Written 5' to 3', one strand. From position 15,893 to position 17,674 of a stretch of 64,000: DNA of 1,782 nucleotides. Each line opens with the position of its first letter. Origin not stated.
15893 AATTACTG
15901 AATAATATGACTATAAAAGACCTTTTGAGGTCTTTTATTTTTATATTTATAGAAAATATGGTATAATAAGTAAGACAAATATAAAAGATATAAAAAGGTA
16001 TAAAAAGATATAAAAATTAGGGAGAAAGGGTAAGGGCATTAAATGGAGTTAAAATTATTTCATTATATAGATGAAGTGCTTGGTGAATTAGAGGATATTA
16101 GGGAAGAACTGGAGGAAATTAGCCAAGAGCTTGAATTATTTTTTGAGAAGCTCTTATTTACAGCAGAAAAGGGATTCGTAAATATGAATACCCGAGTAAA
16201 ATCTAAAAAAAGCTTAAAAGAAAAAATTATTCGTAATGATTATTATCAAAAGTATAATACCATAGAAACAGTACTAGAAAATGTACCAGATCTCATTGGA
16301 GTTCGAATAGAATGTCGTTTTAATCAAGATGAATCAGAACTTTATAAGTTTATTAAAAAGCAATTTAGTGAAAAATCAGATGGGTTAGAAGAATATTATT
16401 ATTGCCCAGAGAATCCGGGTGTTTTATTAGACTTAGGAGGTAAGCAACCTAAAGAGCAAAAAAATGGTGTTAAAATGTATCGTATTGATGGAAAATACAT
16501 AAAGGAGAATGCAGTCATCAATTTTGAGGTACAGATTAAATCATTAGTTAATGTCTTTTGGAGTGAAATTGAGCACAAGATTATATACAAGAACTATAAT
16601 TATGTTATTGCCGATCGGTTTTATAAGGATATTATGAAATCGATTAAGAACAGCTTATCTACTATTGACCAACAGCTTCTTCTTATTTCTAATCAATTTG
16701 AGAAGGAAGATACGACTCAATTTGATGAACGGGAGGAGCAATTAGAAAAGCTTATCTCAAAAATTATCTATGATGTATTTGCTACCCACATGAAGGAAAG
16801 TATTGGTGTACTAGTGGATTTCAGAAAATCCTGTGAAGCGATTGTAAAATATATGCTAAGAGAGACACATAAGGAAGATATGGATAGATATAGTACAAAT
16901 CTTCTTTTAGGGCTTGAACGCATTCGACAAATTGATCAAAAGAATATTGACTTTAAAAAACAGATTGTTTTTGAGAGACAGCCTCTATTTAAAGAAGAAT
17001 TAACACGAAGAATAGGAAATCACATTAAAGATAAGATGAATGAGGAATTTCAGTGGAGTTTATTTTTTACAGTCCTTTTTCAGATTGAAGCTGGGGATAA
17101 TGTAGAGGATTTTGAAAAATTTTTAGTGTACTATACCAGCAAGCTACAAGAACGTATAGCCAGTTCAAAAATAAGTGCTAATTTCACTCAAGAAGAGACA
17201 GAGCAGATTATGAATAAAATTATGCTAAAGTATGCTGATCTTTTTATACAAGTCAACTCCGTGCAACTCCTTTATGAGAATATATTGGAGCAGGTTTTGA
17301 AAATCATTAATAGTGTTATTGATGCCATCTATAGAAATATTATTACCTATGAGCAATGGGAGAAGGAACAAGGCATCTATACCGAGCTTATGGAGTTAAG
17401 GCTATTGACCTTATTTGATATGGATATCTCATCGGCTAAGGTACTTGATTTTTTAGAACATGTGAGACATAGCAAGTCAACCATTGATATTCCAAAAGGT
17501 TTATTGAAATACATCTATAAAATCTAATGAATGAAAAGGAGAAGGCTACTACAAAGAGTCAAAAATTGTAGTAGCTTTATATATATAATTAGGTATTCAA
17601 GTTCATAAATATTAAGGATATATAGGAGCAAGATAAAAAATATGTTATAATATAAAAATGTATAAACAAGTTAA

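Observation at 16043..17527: Monocistronic 494-aa RelA/SpoT-synthetase-fold protein with a long unassigned C-terminal domain (fused toxSAS/CapRel-like architecture?)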

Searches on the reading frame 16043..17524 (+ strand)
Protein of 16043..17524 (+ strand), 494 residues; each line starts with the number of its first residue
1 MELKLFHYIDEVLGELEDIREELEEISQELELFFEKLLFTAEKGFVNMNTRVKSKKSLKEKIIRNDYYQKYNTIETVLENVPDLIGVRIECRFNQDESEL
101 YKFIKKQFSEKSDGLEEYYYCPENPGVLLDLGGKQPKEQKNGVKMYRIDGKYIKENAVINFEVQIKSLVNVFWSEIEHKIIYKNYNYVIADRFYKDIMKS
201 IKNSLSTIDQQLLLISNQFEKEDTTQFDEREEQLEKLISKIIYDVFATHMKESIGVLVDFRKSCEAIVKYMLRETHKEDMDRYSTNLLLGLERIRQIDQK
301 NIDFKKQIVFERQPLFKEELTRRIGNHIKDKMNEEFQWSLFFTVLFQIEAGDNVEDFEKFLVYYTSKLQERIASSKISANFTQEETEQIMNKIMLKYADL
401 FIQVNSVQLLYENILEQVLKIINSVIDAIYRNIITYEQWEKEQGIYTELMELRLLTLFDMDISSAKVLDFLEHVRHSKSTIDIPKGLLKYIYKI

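Call 3: search_protein_families(library=pfam, proteins=[window:16043-17524:+], max_evalue=1)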
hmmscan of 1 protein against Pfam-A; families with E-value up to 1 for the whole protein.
window:16043-17524:+ (494 aa): 2 families
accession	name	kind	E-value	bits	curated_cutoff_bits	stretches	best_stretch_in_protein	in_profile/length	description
PF04607.23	RelA_SpoT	-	1.1e-15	58.3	27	1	50-185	1-111/113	Region found in RelA / SpoT proteins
PF23100.1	DUF2096_N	-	0.34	11.8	26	0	196-230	51-85/96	DUF2096 N-terminal four-helical bundle domain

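Call 4: search_protein_families(library=ncbifam, proteins=[window:16043-17524:+], max_evalue=1)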
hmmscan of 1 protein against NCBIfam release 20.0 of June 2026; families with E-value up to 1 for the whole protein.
window:16043-17524:+ (494 aa): 1 family
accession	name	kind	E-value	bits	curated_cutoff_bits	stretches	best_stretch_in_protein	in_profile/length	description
NF053588.1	GTPPhKinYjbM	equivalog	1.8e-08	34.4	320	2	153-220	128-193/201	GTP diphosphokinase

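Call 5: search_protein_families(library=padloc, proteins=[window:16043-17524:+], max_evalue=1)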
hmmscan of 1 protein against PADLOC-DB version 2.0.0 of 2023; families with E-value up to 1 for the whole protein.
window:16043-17524:+ (494 aa): 0 families

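Call 6: search_solved_structures(query=window:16043-17524:+, max_evalue=10, show_alignments=3)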
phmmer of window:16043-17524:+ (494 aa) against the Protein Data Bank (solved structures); distinct sequences matched with E-value up to 10: 8.
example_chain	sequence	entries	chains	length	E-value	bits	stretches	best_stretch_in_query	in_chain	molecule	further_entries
6ewz_A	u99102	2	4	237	2e-07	33.6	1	15-218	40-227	GTP pyrophosphokinase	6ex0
6fgj_A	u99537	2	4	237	2.3e-07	33.4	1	15-217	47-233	GTP pyrophosphokinase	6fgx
6fgk_A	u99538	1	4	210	1.7e-05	27.3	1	44-215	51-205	GTP pyrophosphokinase YwaC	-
2be3_A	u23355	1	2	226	0.0042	19.4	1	49-195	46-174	GTP pyrophosphokinase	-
3l9d_A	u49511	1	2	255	0.0042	19.4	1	49-200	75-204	Putative GTP pyrophosphokinase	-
5f2v_V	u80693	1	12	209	0.013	17.7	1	78-221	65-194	GTP pyrophosphokinase YjbM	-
5dec_A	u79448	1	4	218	0.014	17.7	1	78-221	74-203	GTP pyrophosphokinase YjbM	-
5ded_D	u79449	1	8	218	0.014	17.7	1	78-221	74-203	GTP pyrophosphokinase YjbM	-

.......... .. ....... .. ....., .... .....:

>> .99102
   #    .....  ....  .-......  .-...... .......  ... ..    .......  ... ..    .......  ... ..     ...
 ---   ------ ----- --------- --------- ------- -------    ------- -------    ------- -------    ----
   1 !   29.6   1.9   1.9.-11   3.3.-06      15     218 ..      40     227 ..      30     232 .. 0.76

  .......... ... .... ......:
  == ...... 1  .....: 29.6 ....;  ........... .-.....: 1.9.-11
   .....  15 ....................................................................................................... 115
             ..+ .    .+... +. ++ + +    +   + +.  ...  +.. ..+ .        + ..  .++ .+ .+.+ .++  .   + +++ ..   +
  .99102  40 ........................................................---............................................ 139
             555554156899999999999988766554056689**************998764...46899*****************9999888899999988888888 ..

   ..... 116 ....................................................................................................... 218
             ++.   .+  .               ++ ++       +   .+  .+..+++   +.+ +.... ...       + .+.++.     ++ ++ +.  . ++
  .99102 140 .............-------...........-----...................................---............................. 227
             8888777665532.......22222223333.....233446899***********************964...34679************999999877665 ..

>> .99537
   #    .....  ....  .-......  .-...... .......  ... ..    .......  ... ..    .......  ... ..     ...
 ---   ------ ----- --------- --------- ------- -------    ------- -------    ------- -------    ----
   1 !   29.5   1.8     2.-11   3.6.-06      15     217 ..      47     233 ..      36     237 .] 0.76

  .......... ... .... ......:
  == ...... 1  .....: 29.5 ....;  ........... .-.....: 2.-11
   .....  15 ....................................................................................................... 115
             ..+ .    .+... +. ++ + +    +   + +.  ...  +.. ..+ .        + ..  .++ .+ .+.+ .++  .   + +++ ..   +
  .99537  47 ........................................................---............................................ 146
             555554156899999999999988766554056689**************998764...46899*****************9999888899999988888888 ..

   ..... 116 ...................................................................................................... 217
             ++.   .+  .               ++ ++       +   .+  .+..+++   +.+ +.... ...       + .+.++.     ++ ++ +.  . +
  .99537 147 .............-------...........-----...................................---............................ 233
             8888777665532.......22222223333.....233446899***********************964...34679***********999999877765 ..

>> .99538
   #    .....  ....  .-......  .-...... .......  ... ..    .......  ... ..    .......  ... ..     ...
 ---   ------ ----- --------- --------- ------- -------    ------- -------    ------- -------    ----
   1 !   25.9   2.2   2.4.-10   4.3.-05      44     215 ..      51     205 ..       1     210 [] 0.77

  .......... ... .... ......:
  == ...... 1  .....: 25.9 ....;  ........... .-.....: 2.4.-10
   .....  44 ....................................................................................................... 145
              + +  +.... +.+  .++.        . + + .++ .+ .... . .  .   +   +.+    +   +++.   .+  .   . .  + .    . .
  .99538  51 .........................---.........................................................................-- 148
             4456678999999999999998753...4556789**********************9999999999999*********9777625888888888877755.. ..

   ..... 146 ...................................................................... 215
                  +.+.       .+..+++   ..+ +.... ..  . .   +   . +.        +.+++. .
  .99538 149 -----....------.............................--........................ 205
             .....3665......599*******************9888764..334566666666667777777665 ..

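Call 7: find_homologous_proteins(query=window:16043-17524:+, max_evalue=0.001)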
Query window:16043-17524:+ (494 aa): 511 proteins with E <= 0.001 among 8000 candidates; the best 120 are listed.
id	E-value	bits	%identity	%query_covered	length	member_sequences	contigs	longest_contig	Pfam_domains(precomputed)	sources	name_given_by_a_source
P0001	0.0e+0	1040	97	100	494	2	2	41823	PF04607.24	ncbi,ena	-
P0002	1.2e-260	883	82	100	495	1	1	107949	PF04607.24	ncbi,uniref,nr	ncbi:(p)ppGpp synthetase [Sporanaerobium hydrogeniformans]|uniref:(P)ppGpp synthetase n=1 Tax=Sporan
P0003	4.9e-218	743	67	100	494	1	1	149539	PF04607.24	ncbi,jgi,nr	ncbi:MAG: RelA/SpoT domain protein [Clostridia bacterium]|jgi:ppGpp synthetase/RelA/SpoT-type nucleo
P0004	2.1e-216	737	66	100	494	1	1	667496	PF04607.24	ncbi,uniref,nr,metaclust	ncbi:GTP pyrophosphokinase [Cellulosilyticum sp. I15G10I2]|uniref:GTP pyrophosphokinase n=1 Tax=Cell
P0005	3.6e-214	730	66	100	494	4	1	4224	PF04607.24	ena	-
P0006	1.2e-211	722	64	100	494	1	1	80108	PF04607.24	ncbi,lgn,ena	-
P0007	3.4e-211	720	65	100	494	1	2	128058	PF04607.24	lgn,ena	-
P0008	6.5e-210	716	65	100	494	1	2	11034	PF04607.24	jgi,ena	-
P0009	1.5e-206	705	64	100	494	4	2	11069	PF04607.24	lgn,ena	-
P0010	3.6e-205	700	63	100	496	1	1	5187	PF04607.24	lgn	-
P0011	5.0e-197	674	61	100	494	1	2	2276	PF04607.24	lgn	-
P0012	5.4e-193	660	61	100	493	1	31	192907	PF04607.24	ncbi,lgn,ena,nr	nr:hypothetical protein [uncultured Cellulosilyticum sp.]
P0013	4.9e-192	657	61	100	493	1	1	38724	PF04607.24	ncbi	-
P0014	5.6e-192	657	61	100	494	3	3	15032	PF04607.24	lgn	-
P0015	1.3e-191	656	60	100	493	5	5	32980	PF04607.24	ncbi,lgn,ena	-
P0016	1.9e-189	649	58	100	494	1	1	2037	PF04607.24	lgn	-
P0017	3.5e-189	648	59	100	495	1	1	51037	PF04607.24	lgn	-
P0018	4.0e-189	648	60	100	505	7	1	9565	PF04607.24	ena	-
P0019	4.1e-189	647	58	100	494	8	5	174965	PF04607.24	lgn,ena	-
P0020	1.0e-188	646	59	100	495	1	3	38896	PF04607.24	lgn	-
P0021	1.5e-188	646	59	100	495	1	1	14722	PF04607.24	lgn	-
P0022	3.7e-188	644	60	100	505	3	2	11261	PF04607.24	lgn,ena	-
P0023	8.9e-188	643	59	100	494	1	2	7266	PF04607.24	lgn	-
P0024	1.5e-187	642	58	100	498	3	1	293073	PF04607.24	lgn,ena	-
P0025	1.8e-187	642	59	100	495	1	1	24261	PF04607.24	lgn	-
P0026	2.6e-187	642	57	100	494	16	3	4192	PF04607.24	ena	-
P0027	1.1e-186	639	58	100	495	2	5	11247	PF04607.24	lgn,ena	-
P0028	4.6e-186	637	58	100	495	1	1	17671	PF04607.24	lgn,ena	-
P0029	7.7e-186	637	58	100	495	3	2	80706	PF04607.24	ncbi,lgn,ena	-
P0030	2.1e-185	635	58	100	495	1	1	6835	PF04607.24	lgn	-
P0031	2.1e-185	635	57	100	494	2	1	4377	PF04607.24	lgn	-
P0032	5.0e-185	634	57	100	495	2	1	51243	PF04607.24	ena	-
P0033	1.1e-184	633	58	100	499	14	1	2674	PF04607.24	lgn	-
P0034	2.5e-184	632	58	100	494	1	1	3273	PF04607.24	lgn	-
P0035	8.1e-184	630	58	100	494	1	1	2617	PF04607.24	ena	-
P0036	9.2e-184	630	57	100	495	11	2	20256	PF04607.24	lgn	-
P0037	1.3e-183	629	57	100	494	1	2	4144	PF04607.24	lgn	-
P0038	2.7e-183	628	57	100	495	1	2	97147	PF04607.24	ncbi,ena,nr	ncbi:MAG: hypothetical protein J6F30_14405 [Cellulosilyticum sp.]|nr:hypothetical protein [Cellulosi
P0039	3.5e-183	628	57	100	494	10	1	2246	PF04607.24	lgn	-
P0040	2.2e-182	625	58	100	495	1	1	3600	PF04607.24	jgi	-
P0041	3.2e-182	625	57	100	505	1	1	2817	PF04607.24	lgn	-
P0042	3.6e-182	625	57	100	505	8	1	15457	PF04607.24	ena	-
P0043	6.8e-182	624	58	100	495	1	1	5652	PF04607.24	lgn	-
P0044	1.8e-181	622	57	100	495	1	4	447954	PF04607.24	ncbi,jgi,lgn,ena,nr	ncbi:MAG: hypothetical protein E7231_08235 [Cellulosilyticum sp.]|nr:hypothetical protein [Cellulosi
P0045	6.2e-181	620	58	100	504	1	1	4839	PF04607.24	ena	-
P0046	2.4e-180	619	56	100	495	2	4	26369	PF04607.24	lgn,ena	-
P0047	4.2e-180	618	57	100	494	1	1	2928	PF04607.24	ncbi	-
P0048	1.3e-179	616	57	100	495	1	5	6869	PF04607.24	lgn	-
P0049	3.2e-179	615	56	100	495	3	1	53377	PF04607.24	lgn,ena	-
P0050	6.0e-179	614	57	100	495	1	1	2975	PF04607.24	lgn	-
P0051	9.7e-179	613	56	100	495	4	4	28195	PF04607.24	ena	-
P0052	2.3e-178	612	55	100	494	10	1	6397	PF04607.24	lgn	-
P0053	4.3e-178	611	56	100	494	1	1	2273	PF04607.24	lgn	-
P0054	1.0e-171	590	54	100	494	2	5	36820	PF04607.24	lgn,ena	-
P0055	2.4e-169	582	59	90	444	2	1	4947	PF04607.24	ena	-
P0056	2.6e-169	582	54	100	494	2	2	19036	PF04607.24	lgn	-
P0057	7.8e-169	581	54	100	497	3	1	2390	PF04607.24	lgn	-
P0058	8.8e-169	580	54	100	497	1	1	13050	PF04607.24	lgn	-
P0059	4.2e-167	575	59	90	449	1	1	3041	PF04607.24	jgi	-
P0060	4.6e-167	575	54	100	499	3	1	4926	PF04607.24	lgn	-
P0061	7.1e-165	568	51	100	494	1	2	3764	PF04607.24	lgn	-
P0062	9.6e-165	567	52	100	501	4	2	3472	PF04607.24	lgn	-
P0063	1.0e-164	567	52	100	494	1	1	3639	PF04607.24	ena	-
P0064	1.7e-164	566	53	100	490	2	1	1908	PF04607.24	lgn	-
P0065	1.3e-163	563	53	100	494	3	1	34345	PF04607.24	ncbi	ncbi:MAG: GTP pyrophosphokinase [Cellulosilyticaceae bacterium]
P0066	1.8e-163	563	57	93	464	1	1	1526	PF04607.24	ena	-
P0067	1.7e-161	556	51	100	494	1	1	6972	PF04607.24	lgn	-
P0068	1.9e-161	556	52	100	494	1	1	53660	PF04607.24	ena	-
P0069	2.3e-161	556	52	100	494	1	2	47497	PF04607.24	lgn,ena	-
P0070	3.1e-161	556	52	100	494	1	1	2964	PF04607.24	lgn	-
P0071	4.8e-161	555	53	100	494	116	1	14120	PF04607.24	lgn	-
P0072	8.8e-160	551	52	100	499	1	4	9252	PF04607.24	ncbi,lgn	-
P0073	2.4e-159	549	50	100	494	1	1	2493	PF04607.24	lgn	-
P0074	1.4e-158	547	51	100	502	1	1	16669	PF04607.24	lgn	-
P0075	2.8e-158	546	52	100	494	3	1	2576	PF04607.24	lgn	-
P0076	3.1e-158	546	52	100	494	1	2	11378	PF04607.24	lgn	-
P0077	3.5e-158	545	51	100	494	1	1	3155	PF04607.24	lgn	-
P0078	8.2e-158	544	52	100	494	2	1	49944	PF04607.24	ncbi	ncbi:MAG: GTP pyrophosphokinase [Cellulosilyticaceae bacterium]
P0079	1.1e-157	544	51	100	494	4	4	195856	PF04607.24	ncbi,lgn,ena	-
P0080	2.8e-157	543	51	100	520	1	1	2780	PF04607.24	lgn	-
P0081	1.7e-156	540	52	100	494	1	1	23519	PF04607.24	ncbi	ncbi:MAG: GTP pyrophosphokinase [Cellulosilyticaceae bacterium]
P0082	3.6e-156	539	51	100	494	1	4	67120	PF04607.24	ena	-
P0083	7.6e-156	538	51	100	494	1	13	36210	PF04607.24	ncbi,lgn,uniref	ncbi:MAG: hypothetical protein RR448_00095 [Niameybacter sp.]|uniref:GTP pyrophosphokinase n=1 Tax=N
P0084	8.2e-156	538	51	99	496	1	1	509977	PF04607.24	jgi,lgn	jgi:ppGpp synthetase/RelA/SpoT-type nucleotidyltranferase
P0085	1.3e-155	537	51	100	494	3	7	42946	PF04607.24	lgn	-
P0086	2.7e-155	536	51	100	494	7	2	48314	PF04607.24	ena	-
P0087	4.6e-155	535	50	100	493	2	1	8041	PF04607.24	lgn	-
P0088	7.0e-155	535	49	100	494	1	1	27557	PF04607.24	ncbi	-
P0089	3.0e-154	533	50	100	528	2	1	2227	PF04607.24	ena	-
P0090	3.6e-154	532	51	100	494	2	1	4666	PF04607.24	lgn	-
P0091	6.7e-154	531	51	100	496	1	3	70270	PF04607.24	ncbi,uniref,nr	ncbi:hypothetical protein AN639_00005 [Candidatus Epulonipiscium fishelsonii]|uniref:Uncharacterized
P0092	1.6e-153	530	51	100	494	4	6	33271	PF04607.24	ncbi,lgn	ncbi:MAG: hypothetical protein RR324_04590 [Cellulosilyticaceae bacterium]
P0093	2.6e-153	529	50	100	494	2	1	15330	PF04607.24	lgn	-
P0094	1.9e-152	527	50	100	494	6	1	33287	PF04607.24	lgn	-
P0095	5.0e-152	525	50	100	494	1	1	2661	PF04607.24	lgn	-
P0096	9.1e-151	521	49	99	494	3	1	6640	PF04607.24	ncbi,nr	ncbi:MAG: hypothetical protein ATN32_05555 [Candidatus Epulonipiscium fishelsonii]|nr:MAG: hypotheti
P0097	1.1e-148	514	48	100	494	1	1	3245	PF04607.24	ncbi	-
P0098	1.3e-148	514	50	100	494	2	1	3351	PF04607.24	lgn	-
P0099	1.6e-146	507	47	100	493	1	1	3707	PF04607.24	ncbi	-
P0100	2.1e-144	500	59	80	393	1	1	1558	PF04607.24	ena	-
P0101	1.0e-141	491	46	99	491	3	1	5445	PF04607.24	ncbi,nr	ncbi:MAG: hypothetical protein ATN33_05785 [Epulopiscium sp. Nele67-Bin001]|nr:MAG: hypothetical pro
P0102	7.0e-133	462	47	99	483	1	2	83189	PF04607.24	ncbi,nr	ncbi:MAG: hypothetical protein ATN31_01025 [Candidatus Epulonipiscioides saccharophilum]|nr:MAG: hyp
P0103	1.2e-132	461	47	100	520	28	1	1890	PF04607.24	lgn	-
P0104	1.5e-132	461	45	100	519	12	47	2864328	PF04607.24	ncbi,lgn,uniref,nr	ncbi:GTP pyrophosphokinase [Clostridium tetani]|uniref:GTP pyrophosphokinase n=1 Tax=Clostridium tet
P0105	2.4e-132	460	45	100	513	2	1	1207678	PF04607.24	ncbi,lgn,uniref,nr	ncbi:relA/spoT family protein [Clostridium sp. MSJ-11]|uniref:RelA/spoT family protein n=1 Tax=Clost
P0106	6.5e-132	459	46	99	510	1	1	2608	PF04607.24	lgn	-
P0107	1.2e-131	458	46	100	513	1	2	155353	PF04607.24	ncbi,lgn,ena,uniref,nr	ncbi:hypothetical protein [uncultured Clostridium sp.]|uniref:GTP pyrophosphokinase n=1 Tax=uncultur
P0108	2.4e-131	457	47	100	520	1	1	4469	PF04607.24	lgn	-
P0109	1.4e-129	451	45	100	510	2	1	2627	PF04607.24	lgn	-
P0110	1.6e-129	451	47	100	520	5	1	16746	PF04607.24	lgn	-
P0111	3.0e-129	450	45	100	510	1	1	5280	PF04607.24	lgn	-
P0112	6.3e-129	449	43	100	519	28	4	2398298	PF04607.24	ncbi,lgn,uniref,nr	ncbi:GTP pyrophosphokinase family protein [Clostridium cochlearium]|uniref:GTP pyrophosphokinase n=1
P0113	1.1e-128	448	45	100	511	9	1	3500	PF04607.24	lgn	-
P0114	2.0e-128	447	44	100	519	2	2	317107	PF04607.24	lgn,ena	-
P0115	3.0e-128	447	46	99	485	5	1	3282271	PF04607.24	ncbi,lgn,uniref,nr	ncbi:GTP pyrophosphokinase [Candidatus Epulonipiscium viviparus]|uniref:GTP pyrophosphokinase n=1 Ta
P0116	4.7e-128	446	45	100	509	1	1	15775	PF04607.24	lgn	-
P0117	5.1e-128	446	43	100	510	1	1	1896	PF04607.24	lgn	-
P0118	5.3e-128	446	44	100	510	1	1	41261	PF04607.24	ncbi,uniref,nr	ncbi:hypothetical protein CLOACE_14550 [Clostridium acetireducens DSM 10703]|uniref:RelA/SpoT domain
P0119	8.7e-127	442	44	99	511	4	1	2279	PF04607.24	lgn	-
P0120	8.9e-127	442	45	100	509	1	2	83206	PF04607.24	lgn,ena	-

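Call 14: search_protein_representatives(protein=window:16043-17524:+)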
Query: 494 residues. Proteins with E-value up to 0.001 (for the whole library): 614; up to 1e-10: 300; up to 1e-30: 141. The best 150 are listed.
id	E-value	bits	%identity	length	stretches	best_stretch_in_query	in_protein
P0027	3.6e-187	639.4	58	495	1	1-494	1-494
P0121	2.8e-125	435.3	44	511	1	1-493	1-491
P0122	1.5e-108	380.2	50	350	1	145-493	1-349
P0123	4.2e-106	372.1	38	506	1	1-468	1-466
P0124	1.5e-98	347.2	43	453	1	1-443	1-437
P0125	2.1e-98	346.8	41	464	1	3-455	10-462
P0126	6.2e-96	338.6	41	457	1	3-458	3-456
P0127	1.6e-95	337.3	49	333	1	1-335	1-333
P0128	2.0e-95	336.9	37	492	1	2-491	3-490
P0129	2.2e-95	336.8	38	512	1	1-492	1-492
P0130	9.1e-95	334.8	39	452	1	1-450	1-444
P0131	4.1e-94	332.6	39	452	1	1-450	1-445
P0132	1.3e-90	321.1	40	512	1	1-465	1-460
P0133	2.3e-88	313.7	36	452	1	1-451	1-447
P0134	7.9e-82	292.1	39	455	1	1-398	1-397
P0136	2.4e-80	287.2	36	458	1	1-458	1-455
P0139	1.8e-77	277.8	36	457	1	1-451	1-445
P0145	3.1e-72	260.5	33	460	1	1-446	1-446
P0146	7.6e-72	259.2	33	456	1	1-456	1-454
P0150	5.6e-70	253.1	34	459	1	1-451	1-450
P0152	6.2e-69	249.6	32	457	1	1-443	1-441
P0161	2.5e-66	241.1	33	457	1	1-443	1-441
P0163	4.0e-66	240.4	31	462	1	5-455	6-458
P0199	4.8e-52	194.0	39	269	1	223-491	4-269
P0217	7.0e-41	157.1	32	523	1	14-456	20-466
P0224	6.8e-39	150.6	34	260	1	198-455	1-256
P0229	4.5e-37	144.6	31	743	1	7-303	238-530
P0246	5.1e-33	131.2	35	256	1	208-442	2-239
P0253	7.1e-32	127.5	36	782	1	47-271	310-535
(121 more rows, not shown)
